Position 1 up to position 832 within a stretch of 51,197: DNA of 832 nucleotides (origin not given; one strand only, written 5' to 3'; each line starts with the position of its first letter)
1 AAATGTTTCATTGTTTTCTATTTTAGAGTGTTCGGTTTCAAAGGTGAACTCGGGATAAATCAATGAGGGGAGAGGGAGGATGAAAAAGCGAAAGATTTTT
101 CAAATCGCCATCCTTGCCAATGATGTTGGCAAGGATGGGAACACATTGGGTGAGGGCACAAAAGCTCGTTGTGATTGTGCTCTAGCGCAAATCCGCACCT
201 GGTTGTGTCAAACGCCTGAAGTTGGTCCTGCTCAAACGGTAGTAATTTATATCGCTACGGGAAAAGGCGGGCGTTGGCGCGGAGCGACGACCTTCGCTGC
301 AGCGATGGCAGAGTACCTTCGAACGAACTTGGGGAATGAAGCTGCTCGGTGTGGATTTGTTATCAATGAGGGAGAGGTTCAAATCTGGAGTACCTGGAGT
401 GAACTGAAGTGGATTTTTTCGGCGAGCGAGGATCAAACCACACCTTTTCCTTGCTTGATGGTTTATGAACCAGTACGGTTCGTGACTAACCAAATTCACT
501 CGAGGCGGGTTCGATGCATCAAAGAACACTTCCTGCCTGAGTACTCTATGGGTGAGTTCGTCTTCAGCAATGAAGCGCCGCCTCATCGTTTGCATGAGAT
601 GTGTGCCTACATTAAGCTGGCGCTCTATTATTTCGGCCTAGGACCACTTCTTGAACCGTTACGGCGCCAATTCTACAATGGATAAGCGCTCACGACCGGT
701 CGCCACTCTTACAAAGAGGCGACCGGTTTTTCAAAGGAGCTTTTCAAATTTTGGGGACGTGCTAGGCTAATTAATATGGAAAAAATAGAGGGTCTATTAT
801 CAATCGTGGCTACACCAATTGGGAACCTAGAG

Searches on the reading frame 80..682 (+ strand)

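Call 7: search_protein_families(library=pfam, proteins=[window:80-682:+])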
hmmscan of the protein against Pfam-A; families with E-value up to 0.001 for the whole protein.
window:80-682:+ (201 aa): 0 families

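Call 48: search_protein_families(library=pfam, proteins=[window:80-682:+], max_evalue=1)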
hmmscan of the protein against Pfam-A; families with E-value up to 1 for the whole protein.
window:80-682:+ (201 aa): 1 family
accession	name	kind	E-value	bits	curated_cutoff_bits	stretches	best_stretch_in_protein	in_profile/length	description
PF02698.23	DUF218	-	0.026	14.9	27.6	1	29-151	15-103/133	DUF218 domain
